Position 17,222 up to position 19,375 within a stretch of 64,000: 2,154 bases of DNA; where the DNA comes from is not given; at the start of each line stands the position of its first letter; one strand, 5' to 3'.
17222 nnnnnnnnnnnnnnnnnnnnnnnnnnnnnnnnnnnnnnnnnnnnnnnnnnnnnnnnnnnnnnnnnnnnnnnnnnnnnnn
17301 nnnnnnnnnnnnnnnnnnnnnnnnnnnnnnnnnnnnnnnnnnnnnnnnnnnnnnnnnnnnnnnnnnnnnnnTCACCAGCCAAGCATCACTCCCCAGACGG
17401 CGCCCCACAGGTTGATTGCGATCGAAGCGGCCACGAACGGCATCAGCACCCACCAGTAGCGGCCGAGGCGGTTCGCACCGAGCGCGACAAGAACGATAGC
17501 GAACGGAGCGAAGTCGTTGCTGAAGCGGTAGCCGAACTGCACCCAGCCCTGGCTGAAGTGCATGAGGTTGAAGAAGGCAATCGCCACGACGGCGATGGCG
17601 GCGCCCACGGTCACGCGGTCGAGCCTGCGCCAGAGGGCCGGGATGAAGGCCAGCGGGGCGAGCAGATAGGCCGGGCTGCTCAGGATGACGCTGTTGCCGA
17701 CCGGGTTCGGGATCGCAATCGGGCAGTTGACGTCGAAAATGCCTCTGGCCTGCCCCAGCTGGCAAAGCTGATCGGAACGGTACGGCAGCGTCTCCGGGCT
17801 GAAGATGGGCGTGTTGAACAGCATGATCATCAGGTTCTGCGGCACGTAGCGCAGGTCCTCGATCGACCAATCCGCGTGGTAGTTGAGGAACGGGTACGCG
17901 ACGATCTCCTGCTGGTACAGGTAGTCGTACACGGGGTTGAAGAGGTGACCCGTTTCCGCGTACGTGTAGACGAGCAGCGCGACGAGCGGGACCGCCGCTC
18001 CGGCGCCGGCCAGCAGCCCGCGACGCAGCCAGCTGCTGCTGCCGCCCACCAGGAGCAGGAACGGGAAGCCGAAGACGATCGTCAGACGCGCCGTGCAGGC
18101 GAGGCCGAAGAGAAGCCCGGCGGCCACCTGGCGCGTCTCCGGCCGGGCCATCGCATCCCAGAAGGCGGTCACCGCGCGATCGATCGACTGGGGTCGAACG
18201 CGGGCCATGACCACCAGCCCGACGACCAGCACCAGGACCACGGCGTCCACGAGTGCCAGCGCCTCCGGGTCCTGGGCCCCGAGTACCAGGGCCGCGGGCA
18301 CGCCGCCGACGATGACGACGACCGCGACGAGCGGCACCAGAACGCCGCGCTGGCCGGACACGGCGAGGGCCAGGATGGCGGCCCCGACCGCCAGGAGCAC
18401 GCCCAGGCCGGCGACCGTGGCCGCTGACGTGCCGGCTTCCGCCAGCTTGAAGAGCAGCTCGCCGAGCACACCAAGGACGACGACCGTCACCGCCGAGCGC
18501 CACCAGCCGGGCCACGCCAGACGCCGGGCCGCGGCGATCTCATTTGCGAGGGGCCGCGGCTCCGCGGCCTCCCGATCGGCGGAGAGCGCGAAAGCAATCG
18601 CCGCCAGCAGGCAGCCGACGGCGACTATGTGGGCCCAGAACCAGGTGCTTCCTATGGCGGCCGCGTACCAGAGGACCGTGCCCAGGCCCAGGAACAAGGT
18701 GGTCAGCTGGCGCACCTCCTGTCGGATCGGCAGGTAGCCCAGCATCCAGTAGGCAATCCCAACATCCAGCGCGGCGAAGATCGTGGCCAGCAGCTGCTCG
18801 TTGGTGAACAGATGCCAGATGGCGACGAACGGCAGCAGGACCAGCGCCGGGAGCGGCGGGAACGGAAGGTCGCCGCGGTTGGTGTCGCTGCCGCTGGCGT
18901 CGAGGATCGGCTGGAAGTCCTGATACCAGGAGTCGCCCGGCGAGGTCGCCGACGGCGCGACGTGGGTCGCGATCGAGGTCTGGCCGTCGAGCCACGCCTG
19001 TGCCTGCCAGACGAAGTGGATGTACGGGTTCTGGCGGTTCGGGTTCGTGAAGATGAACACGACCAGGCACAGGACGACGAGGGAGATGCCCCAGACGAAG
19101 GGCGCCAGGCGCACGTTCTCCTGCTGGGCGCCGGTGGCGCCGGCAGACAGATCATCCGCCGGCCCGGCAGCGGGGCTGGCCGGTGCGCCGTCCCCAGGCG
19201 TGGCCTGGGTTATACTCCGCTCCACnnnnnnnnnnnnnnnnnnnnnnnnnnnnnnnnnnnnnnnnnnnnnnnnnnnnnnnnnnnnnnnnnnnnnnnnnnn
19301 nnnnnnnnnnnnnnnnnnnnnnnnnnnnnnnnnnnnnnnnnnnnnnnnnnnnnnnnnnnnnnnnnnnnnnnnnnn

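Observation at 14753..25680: Glycosylation island: polyprenyl-phosphate-sugar synthase-type GT2 clustered with four GT-C modules of three different classes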

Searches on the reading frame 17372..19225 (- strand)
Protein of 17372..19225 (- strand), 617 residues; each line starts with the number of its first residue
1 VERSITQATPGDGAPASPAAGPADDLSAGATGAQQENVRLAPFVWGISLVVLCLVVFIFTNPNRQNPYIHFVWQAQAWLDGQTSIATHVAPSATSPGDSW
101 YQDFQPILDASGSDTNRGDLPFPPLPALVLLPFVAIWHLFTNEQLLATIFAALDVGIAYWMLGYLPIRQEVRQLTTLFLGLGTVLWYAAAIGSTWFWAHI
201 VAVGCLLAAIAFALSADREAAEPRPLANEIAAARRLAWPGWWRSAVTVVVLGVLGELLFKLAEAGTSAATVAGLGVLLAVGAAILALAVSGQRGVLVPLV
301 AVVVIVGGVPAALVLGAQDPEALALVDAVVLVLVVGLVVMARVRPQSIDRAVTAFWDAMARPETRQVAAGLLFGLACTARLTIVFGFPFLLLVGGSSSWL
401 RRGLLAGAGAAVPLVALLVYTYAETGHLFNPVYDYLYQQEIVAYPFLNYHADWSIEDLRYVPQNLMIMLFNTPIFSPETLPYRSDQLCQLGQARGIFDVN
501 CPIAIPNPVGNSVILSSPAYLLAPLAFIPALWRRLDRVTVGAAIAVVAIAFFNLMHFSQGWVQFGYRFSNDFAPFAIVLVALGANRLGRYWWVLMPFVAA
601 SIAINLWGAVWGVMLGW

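Call 3: search_protein_families(library=pfam, proteins=[window:17372-19225:-], max_evalue=0.01)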
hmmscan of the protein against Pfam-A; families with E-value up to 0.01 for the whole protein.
window:17372-19225:- (617 aa): 0 families

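Call 7: search_protein_families(library=pfam, proteins=[window:17372-19225:-], max_evalue=10)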
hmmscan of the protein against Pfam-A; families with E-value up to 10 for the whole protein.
window:17372-19225:- (617 aa): 0 families
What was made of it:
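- Checked: (3) 17372..19225(-): a polytopic membrane protein, but it has no Pfam hit (calls 3, 7).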

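Call 8: search_protein_families(library=ncbifam, proteins=[window:17372-19225:-], max_evalue=0.01)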
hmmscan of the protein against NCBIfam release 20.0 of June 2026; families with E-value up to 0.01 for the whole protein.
window:17372-19225:- (617 aa): 1 family
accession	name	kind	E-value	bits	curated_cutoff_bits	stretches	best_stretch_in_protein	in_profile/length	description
NF047440.1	LA3751_2_3_fam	subfamily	0.00014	20.8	200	1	115-245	74-195/460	LA_3751/LA_3752 family putative glycosyltransferase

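Call 10: search_solved_structures(query=window:17372-19225:-, max_evalue=10)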
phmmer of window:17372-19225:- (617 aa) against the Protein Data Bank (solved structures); distinct sequences matched with E-value up to 10: 0.

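Call 24: find_homologous_proteins(query=window:17372-19225:-, max_evalue=0.001)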
Query window:17372-19225:- (617 aa): 1045 proteins with E <= 0.001 among 8000 candidates; the best 120 are listed.
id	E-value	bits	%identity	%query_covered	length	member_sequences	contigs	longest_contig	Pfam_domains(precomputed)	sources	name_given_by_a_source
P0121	0.0e+0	1362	100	100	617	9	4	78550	-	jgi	jgi:hypothetical protein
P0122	0.0e+0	1208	88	100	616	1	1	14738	-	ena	-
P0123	0.0e+0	1204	88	100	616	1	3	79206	-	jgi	jgi:hypothetical protein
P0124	0.0e+0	1197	87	100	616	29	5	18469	-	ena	-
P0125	0.0e+0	1196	88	100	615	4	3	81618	-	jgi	jgi:hypothetical protein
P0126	0.0e+0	1151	84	100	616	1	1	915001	-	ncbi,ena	-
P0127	0.0e+0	1129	82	100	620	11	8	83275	-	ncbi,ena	-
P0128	0.0e+0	1066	78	100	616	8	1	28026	-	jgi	-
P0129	0.0e+0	1043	77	100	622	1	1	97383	-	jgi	jgi:hypothetical protein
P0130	0.0e+0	1015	75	100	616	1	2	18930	-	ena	-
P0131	0.0e+0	1012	75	100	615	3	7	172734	-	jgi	jgi:hypothetical protein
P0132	9.5e-291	984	74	100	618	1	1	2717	-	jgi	jgi:hypothetical protein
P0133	1.1e-290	984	73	100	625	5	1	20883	-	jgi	jgi:hypothetical protein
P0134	2.4e-289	980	73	100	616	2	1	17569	-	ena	-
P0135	2.2e-287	973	72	100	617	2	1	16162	-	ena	-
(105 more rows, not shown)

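Call 28: search_solved_structures(query=A2, max_evalue=10)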
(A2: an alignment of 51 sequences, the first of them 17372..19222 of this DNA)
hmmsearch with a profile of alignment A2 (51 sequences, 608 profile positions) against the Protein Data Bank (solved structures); distinct sequences matched with E-value up to 10: 2.
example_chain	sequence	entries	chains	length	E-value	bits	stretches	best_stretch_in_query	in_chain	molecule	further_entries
8jnc_A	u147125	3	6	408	1.5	10.4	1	406-442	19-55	Cytochrome P450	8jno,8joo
8jua_A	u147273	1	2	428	1.6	10.3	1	406-442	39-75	Cytochrome P450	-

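Call 41: predict_structure(alignment_id=A2)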
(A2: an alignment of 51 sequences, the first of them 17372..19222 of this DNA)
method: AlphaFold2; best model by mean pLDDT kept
length: 616 residues; sequences in the alignment: 51
mean_pLDDT: 81.3   pTM: 0.85
mean pLDDT of the five models: 81.3, 78.4, 77.6, 75.4, 72.6
residues with pLDDT >= 90: 197; 70-90: 325; 50-70: 46; < 50: 48
segments of 3 or more residues with pLDDT < 50: 1-37, 557-567
pLDDT, mean of each block of 10 residues (from residue 1): 32 32 33 48 78 72 67 87 83 70 84 87 83 87 84 91 94 91 69 73 95 91 75 73 95 95 90 92 94 87 80 76 79 85 86 90 96 92 94 88 96 91 88 79 70 81 86 85 81 88 83 87 90 90 94 64 52 94 92 93 83 72
secondary structure, 60 per line:
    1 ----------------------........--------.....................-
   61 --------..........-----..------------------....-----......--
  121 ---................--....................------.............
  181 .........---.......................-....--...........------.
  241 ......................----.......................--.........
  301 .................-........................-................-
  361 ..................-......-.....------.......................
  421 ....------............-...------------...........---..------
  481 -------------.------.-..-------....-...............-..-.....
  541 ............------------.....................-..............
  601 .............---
elements in order: H23-30 H39-59 H69-78 E104-107 E113-118 H124-139 H142-161 H168-189 H193-215 H217-220 H225-233 H240-262 H267-289 H292-317 H319-342 H344-359 H361-378 H380-385 H387-391 H398-424 H431-442 H459-469 H512-515 H517-531 H536-552 H565-585 H587-613

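Call 43: search_protein_representatives(protein=window:17372-19225:-)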
Query: 617 residues. Proteins with E-value up to 0.001 (for the whole library): 1064; up to 1e-10: 431; up to 1e-30: 95. The best 150 are listed.
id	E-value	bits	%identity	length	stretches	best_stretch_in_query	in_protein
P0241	1.4e-189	648.3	56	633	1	1-617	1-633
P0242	1.5e-122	426.9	85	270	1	246-503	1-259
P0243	3.2e-116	406.0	52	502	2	348-617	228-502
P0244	6.8e-111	388.4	52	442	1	184-617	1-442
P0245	3.9e-96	339.6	44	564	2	361-617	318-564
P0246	3.3e-95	336.6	46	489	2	355-617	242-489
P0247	6.9e-93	328.9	49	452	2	364-617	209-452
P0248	1.3e-86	308.2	48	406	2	363-531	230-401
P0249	4.6e-86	306.4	58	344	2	362-617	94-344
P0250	8.2e-86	305.5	46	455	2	360-617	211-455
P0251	1.7e-83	297.9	44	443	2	365-617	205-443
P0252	1.6e-75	271.5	55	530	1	173-447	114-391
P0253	1.9e-73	264.7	54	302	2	362-617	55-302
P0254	9.4e-70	252.5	52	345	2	363-516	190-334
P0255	9.9e-70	252.4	53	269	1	363-617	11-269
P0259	1.6e-61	225.3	56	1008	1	366-587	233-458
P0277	7.0e-50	186.8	48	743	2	362-587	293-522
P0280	1.5e-48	182.5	44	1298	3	353-588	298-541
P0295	2.6e-43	165.1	39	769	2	364-586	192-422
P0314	4.3e-36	141.3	36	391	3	46-218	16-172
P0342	1.8e-28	116.1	50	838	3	94-188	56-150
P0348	1.9e-27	112.7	35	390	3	505-617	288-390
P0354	2.0e-26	109.4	34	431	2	76-212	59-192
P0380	2.3e-23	99.2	32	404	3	34-214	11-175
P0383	4.1e-23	98.4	35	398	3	120-216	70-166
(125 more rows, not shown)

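Call 44: fold_search(model_id=the predicted structure, library=pdb)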
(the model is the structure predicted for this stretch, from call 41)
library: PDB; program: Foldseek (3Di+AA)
matches with E <= 10: 126; with E <= 0.001: 0
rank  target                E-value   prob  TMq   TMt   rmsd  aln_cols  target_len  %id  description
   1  8b6l_I                7.3e-02  0.95  0.32  0.29  18.1       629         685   10  Subtomogram average of the human Sec61-TRAP-OSTA-translocon (released 2022-12-07)
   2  6p25_B                2.9e-01  0.87  0.22  0.20  18.1       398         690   11  Structure of S. cerevisiae protein O-mannosyltransferase Pmt1-Pmt2 complex bound to the sugar donor and a peptide acce (released 2019-07-10)
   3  7zly                  3.5e-01  0.16  0.10  0.15  22.7       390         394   13  Crystal structure of human GPCR Niacin receptor (HCA2) expressed from Spodoptera frugiperda (released 2023-04-12)
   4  4iar                  4.1e-01  0.12  0.10  0.14  23.3       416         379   13  Crystal structure of the chimeric protein of 5-HT1B-BRIL in complex with ergotamine (PSI Community Target) (released 2013-03-13)
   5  9j8s_A                4.3e-01  0.14  0.16  0.13  21.2       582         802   16  MprF from Pseudomonas aeruginosa in nanodisc, C2 symmetry (released 2025-09-03)
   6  9s6r_A                6.0e-01  0.18  0.15  0.21  18.8       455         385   13  Ternary cryo-EM structure of yeast ALG3 with Dol25-PP-GlcNAc2Man5, Dol25-P-Man, and Fab (released 2026-03-18)
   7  8pm6                  7.4e-01  0.05  0.11  0.09  29.1       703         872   13  Human bile salt export pump (BSEP) in complex with inhibitor GBM in nanodiscs (released 2023-11-22)
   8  9i5z_A                8.0e-01  0.07  0.11  0.13  27.0       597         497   11  Upregulated state of BetP in potassium (released 2026-02-18)
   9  5v54_B                9.5e-01  0.09  0.11  0.15  23.9       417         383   11  Crystal structure of 5-HT1B receptor in complex with methiothepin (released 2018-02-07)
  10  1kpl_B                9.9e-01  0.06  0.12  0.15  25.0       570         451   12  Crystal Structure of the ClC Chloride Channel from S. typhimurium (released 2002-01-23)
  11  9i5k_A                1.0e+00  0.66  0.36  0.43  10.5       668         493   10  Structure of the Chaetomium thermophilum Pmt4 homodimer (C2 symmetry) (released 2025-12-24)
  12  5v54_A                1.3e+00  0.08  0.11  0.15  23.9       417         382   11  Crystal structure of 5-HT1B receptor in complex with methiothepin (released 2018-02-07)
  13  4ain_C                1.4e+00  0.04  0.10  0.12  27.4       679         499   13  Crystal structure of BetP with asymmetric protomers. (released 2012-06-06)
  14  6w4s_F                1.5e+00  0.06  0.12  0.15  23.5       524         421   10  Structure of apo human ferroportin in lipid nanodisc (released 2020-09-09)
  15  8w20_A                1.5e+00  0.01  0.05  0.05  67.2       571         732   14  Umb1 umbrella toxin particle (released 2024-04-17)
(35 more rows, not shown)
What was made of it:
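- ORF3's GT-C status rests on non-significant fold matches (call 44).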

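Call 45: search_protein_families(library=pfam, proteins=[P0280, P0259, P0342, P0295, P0277, P0314, P0348, P0354, P0380, P0383], max_evalue=0.01)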
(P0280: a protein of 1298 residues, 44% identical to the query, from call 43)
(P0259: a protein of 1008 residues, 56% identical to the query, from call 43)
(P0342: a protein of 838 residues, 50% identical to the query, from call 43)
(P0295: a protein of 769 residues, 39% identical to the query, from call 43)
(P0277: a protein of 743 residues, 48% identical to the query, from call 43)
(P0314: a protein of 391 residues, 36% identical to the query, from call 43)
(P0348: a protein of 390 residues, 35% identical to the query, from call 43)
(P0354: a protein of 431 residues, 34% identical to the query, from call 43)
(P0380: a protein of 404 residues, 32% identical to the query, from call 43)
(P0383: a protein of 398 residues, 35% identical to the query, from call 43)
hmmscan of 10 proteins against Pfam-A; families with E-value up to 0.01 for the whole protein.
P0280 (1298 aa): 1 family
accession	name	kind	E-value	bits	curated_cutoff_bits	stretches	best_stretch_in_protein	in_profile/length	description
PF11028.14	TMEM260-like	-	5e-05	23.6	24.2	1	688-740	86-138/179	Protein O-mannosyl-transferase TMEM260-like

P0259 (1008 aa): 0 families

P0342 (838 aa): 0 families

P0295 (769 aa): 0 families

P0277 (743 aa): 1 family
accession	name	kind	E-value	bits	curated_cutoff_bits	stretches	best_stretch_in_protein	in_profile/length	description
PF11028.14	TMEM260-like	-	0.00019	21.7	24.2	1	618-669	18-69/179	Protein O-mannosyl-transferase TMEM260-like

P0314 (391 aa): 0 families

P0348 (390 aa): 0 families

P0354 (431 aa): 0 families

P0380 (404 aa): 0 families

P0383 (398 aa): 2 families
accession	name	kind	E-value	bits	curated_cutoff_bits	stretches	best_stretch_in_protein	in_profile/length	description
PF09594.16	GT87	-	1.4e-06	28.7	25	1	72-225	3-141/237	Glycosyltransferase family 87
PF15088.11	NADH_dh_m_C1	-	0.0058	16.6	27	0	283-308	3-28/49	NADH dehydrogenase [ubiquinone] 1 subunit C1, mitochondrial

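Call 80: search_protein_families(library=pfam, alignment_id=A5, max_evalue=0.01)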
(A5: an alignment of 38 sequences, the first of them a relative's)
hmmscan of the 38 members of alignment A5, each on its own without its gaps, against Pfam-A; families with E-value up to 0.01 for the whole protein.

A. member 1, P0245 (564 aa): 0 families

B. families by the number of members that match (of 38 scanned): 5 families
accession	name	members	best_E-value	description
PF09594.16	GT87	2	1.4e-06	Glycosyltransferase family 87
PF11028.14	TMEM260-like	2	1.5e-06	Protein O-mannosyl-transferase TMEM260-like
PF13231.12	PMT_2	1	0.00048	Dolichyl-phosphate-mannose-protein mannosyltransferase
PF07332.16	Phage_holin_3_6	1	0.0016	Putative Actinobacterial Holin-X, holin superfamily III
PF15088.11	NADH_dh_m_C1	1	0.0058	NADH dehydrogenase [ubiquinone] 1 subunit C1, mitochondrial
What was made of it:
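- ORF3 belongs to no known protein-glycosylating family (calls 3, 80).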

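Call 86: find_related_loci(query=A6, collection=metagenome_contigs, flank=6000)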
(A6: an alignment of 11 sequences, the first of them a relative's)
Query A6 (398 aa) in metagenome_contigs; peptide patterns used: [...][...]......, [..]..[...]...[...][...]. (x = any residue, [..] = any of these).
600 stretches matched a pattern (row limit reached: there are more); 461 encode a relative of the query (tblastn E <= 1e-3); the best 80 are kept; 80 distinct loci.
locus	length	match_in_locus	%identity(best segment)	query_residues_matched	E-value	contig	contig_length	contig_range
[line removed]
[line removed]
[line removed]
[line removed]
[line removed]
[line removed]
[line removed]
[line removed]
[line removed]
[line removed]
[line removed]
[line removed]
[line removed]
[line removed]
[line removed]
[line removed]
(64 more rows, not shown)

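Call 91: search_protein_families(library=pfam, proteins=[L119:2344-4767:-, L119:4732-5925:+, L119:5935-7101:+, L119:7103-8065:-, L119:8039-9841:+, L119:9889-10788:+, L119:10785-11603:+, L119:11592-12410:-, L119:505-1431:+, L119:1337-2335:+], max_evalue=0.01)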
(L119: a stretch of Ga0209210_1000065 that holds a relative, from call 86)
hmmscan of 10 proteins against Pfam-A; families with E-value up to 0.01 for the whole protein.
L119:2344-4767:- (807 aa): 5 families
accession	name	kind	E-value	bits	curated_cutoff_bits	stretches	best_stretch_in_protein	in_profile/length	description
PF16192.10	PMT_4TMC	-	5.8e-22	78.6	32.4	1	638-806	2-202/202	C-terminal four TMM region of protein-O-mannosyltransferase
PF13231.12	PMT_2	-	4e-17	63.3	26.1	2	481-625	2-154/160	Dolichyl-phosphate-mannose-protein mannosyltransferase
PF02366.24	PMT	-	2.3e-15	57.3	22.7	1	425-604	3-199/245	Dolichyl-phosphate-mannose-protein mannosyltransferase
PF14897.12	EpsG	-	1.4e-05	24.8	30.1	1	493-638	54-199/326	EpsG family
PF15971.10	Mannosyl_trans4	-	5.1e-05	23.6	33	1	513-610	48-145/163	DolP-mannose mannosyltransferase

L119:4732-5925:+ (397 aa): 0 families

L119:5935-7101:+ (388 aa): 0 families

L119:7103-8065:- (320 aa): 1 family
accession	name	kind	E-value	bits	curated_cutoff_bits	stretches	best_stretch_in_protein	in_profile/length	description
PF03816.19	LytR_cpsA_psr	-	8.4e-38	130.3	24.6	1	69-231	2-148/150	LytR_cpsA_psr family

L119:8039-9841:+ (600 aa): 8 families
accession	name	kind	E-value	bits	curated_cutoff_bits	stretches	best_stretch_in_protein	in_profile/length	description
PF00580.27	UvrD-helicase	-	3.2e-76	257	23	1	4-250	1-271/271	UvrD/REP helicase N-terminal domain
PF13361.12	UvrD_C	-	2.3e-71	241.5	25.6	2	255-424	1-168/350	UvrD-like helicase C-terminal domain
PF13245.12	AAA_19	-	2.1e-24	86.6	25.1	1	8-233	1-132/134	AAA domain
PF13538.12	UvrD_C_2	-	1.3e-09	38.2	27.4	1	480-538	2-51/52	UvrD-like helicase C-terminal domain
PF13604.12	AAA_30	-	9.7e-07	29.1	27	1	3-79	1-77/191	AAA domain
PF01443.25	Viral_helicase1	-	3.3e-05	24.2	21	0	480-539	177-227/228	Viral superfamily 1 RNA helicase core domain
PF13087.12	AAA_12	-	3.8e-05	23.8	27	0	478-538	137-190/195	AAA domain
PF13086.12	AAA_11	-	0.0012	19.1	27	1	7-105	5-94/257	AAA domain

L119:9889-10788:+ (299 aa): 2 families
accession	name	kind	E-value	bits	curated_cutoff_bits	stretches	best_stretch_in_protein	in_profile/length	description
PF02388.22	FemAB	-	4.5e-29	101.9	24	2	192-287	307-406/406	FemAB family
PF13480.13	Acetyltransf_6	-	7e-17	62.4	22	1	119-247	4-138/143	Acetyltransferase (GNAT) domain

L119:10785-11603:+ (272 aa): 0 families

L119:11592-12410:- (272 aa): 2 families
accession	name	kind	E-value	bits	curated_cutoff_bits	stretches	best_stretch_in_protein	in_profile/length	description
PF02481.21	DNA_processg_A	-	4.7e-58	196.3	29.6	1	4-182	31-209/212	DNA recombination-mediator protein A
PF17782.7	DprA_WH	-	0.0042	17.5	22.9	1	218-266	12-60/61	DprA winged helix domain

L119:505-1431:+ (308 aa): 0 families

L119:1337-2335:+ (332 aa): 0 families
